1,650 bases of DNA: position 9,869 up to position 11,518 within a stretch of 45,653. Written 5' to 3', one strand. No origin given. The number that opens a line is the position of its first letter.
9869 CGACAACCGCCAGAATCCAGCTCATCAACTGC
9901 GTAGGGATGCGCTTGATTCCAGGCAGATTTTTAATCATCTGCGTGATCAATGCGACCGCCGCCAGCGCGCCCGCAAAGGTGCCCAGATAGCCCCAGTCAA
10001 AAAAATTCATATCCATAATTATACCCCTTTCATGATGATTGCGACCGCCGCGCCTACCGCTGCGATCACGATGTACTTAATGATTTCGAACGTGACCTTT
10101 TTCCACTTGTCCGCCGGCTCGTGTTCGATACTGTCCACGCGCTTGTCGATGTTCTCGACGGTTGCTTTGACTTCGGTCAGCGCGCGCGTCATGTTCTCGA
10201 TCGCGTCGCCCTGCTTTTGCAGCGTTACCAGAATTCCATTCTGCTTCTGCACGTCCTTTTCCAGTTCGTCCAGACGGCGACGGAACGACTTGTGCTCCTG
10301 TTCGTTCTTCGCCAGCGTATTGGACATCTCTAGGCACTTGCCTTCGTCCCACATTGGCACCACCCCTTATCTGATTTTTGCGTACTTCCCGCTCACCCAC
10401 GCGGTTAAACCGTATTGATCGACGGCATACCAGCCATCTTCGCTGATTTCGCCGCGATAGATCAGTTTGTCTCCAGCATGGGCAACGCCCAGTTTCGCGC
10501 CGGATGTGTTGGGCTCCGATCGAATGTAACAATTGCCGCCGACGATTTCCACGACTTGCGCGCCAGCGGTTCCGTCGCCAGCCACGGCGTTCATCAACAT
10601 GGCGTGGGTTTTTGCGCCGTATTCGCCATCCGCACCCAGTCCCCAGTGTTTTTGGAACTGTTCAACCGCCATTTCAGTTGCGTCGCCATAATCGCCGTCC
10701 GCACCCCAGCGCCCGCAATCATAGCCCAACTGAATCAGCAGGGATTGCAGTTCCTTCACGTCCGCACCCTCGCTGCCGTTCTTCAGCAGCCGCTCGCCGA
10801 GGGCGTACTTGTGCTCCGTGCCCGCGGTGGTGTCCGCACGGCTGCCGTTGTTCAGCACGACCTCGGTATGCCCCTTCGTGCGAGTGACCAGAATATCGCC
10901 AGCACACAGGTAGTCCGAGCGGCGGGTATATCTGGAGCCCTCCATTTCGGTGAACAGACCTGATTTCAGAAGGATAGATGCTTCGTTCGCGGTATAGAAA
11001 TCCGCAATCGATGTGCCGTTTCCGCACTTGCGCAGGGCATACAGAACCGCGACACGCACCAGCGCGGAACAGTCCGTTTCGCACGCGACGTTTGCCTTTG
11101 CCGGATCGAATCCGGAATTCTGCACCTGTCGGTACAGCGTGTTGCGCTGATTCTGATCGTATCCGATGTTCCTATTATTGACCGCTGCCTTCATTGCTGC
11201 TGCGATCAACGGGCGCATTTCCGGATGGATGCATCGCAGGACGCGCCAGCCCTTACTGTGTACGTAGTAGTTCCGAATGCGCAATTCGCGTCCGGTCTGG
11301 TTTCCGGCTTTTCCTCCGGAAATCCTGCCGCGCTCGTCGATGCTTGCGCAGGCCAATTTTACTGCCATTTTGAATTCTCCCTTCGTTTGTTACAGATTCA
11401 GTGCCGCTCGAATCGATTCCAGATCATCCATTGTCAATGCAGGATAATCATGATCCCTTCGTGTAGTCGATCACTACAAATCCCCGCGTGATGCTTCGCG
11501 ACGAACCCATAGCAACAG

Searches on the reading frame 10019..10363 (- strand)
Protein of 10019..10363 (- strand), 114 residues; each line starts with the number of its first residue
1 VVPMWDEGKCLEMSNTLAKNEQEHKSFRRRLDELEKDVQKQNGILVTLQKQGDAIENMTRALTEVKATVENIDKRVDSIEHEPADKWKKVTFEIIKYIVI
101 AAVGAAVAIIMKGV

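Call 4: search_protein_families(library=pfam, proteins=[window:10019-10363:-], max_evalue=1)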
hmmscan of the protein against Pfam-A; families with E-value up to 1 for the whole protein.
window:10019-10363:- (114 aa): 43 families (the best 25 are shown)
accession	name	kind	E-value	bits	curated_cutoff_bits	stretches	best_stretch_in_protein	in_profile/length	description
PF01519.22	DUF16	-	0.00012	22.9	40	1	16-80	35-103/104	Protein of unknown function DUF16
PF18595.6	Nuf2_DHR10-like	-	0.00014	22.3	28.4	1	14-80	25-91/117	Nuf2, DHR10-like domain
PF19111.5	DUF5798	-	0.0018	18.9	27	1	55-86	24-55/89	Family of unknown function (DUF5798)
PF10046.14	BLOC1_2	-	0.004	17.9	33.4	1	21-81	33-93/96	Biogenesis of lysosome-related organelles complex-1 subunit 2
PF00435.27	Spectrin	-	0.0044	17.9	29.9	1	14-89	26-102/105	Spectrin repeat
PF04513.17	Baculo_PEP_C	-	0.0045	17.5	38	1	15-99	56-138/140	Baculovirus polyhedron envelope protein, PEP, C terminus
PF23991.1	DUF7310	-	0.0052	17.7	40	1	22-77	23-75/83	Coiled-coil region of unknown function (DUF7310)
PF13851.11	GAS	-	0.0076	16.1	32.3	1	10-86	35-111/200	Growth-arrest specific micro-tubule binding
PF08954.16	Trimer_CC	-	0.0078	16.3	27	1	53-81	19-47/52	Trimerisation motif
PF12325.13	TMF_TATA_bd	-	0.011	16.3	29.1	1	12-77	16-81/115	TATA element modulatory factor 1 TATA binding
PF25026.1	Asd-4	-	0.013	16.1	29.1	1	27-82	27-79/80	Asd-4-like domain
PF05377.16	FlaC_arch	-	0.019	15.8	27.8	1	30-76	1-37/55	Flagella accessory protein C (FlaC)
PF10241.14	KxDL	-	0.022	15.5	27.2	1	46-83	41-78/86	Uncharacterized conserved protein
PF00261.25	Tropomyosin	-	0.023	14.6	38.6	1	14-75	33-94/242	Tropomyosin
PF01496.24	V_ATPase_I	-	0.029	12.7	30.7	1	19-81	59-121/815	V-type ATPase 116kDa subunit family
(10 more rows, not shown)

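Call 5: search_protein_families(library=phrogs, proteins=[window:10019-10363:-], max_evalue=0.1)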
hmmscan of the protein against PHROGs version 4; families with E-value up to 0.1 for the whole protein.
window:10019-10363:- (114 aa): 22 families
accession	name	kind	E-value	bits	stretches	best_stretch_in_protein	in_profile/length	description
phrog_937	-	other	7.9e-14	53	1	15-111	18-111/115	hemolysin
phrog_1193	-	other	1.4e-05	26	1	54-113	21-73/76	hemolysin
phrog_2990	-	unknown function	9.1e-05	23.7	1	47-110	62-124/133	-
phrog_31408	-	unknown function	0.00013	23.2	1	15-103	12-90/104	-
phrog_5890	-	moron, auxiliary metabolic gene and host takeover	0.0015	18.6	1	9-79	157-226/374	tellurite resistance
phrog_1625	-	moron, auxiliary metabolic gene and host takeover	0.0017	19.3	1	21-82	55-106/110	involved in bacteriocin production or immunity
phrog_6136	-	unknown function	0.0018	19.2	1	26-111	38-97/120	-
phrog_25968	-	unknown function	0.0028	18.9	1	54-95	15-52/58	-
phrog_1047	-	tail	0.004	16.2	1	14-112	234-338/1251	tail associated lysin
phrog_5345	-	unknown function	0.0059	18.1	1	21-76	28-80/104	-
phrog_31681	-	unknown function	0.0059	18.1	1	46-105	53-108/124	-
phrog_5553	-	unknown function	0.012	16.8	1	27-88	40-105/114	-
phrog_1533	-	tail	0.012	14.1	1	14-110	168-253/1688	tail length tape measure protein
phrog_32303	-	unknown function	0.013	16.6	1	33-109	48-125/130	-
phrog_5218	-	unknown function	0.017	14.2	1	13-113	119-218/1599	-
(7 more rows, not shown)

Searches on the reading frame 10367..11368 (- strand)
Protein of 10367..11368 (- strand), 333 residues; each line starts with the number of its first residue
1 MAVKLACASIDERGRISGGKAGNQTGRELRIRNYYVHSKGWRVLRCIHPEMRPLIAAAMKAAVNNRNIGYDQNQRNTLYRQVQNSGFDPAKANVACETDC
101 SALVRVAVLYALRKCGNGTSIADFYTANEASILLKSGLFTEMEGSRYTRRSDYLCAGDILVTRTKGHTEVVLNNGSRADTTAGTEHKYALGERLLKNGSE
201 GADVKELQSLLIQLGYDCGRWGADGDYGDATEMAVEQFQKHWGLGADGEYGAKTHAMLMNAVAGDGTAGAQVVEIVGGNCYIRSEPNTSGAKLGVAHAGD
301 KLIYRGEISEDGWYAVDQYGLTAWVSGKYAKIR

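Call 4: search_protein_families(library=pfam, proteins=[window:10367-11368:-], max_evalue=1)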
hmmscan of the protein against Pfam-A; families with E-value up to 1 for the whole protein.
window:10367-11368:- (333 aa): 4 families
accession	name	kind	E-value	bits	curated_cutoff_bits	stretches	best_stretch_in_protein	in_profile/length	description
PF25309.1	ELLD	-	4.2e-52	177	27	1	8-177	4-174/175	Endolysin-like domain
PF01471.23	PG_binding_1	-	1.6e-15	57.4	23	1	201-258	2-57/57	Putative peptidoglycan binding domain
PF08239.17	SH3_3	-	1.2e-09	38.6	27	1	281-329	4-52/54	Bacterial SH3 domain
PF08447.18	PAS_3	-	0.16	12.7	25.6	1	43-75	26-57/89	PAS fold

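Call 5: search_protein_families(library=phrogs, proteins=[window:10367-11368:-], max_evalue=0.1)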
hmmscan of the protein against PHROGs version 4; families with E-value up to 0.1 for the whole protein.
window:10367-11368:- (333 aa): 13 families
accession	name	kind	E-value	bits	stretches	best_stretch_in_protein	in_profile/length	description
phrog_14030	-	unknown function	5.4e-49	167.9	1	1-180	1-178/273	-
phrog_1493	-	lysis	1.4e-17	65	1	150-267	204-314/394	endolysin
phrog_2649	-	lysis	3.4e-15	57.6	1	183-263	163-240/261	endolysin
phrog_1224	-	head and packaging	1.1e-13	52.2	1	194-261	3-67/438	endolysin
phrog_17214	-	lysis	3e-11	44.6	1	174-267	224-321/322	endolysin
phrog_1512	-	lysis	2.8e-08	35.1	1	172-260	150-244/314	endolysin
phrog_9589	-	lysis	2.4e-05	25.4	1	194-258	202-268/281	endolysin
phrog_1794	-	lysis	3.1e-05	24.6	1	113-331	225-328/336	amidase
phrog_23452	-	unknown function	0.0019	19.3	1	195-249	55-112/135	-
phrog_6707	-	lysis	0.0024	17.8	1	188-261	172-245/311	endolysin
phrog_16428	-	lysis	0.003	17.3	1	218-258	478-518/520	endolysin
phrog_880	-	lysis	0.0035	17.8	1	193-259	362-432/435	endolysin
phrog_6745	-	lysis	0.011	15.6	1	185-261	278-341/396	endolysin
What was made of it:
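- Checked: Endolysin 10367..11368 (Pfam ELLD, PG_binding_1 and SH3_3), XhlA-like 10019..10363 and holin-like 9705..10016 (calls 4, 5).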
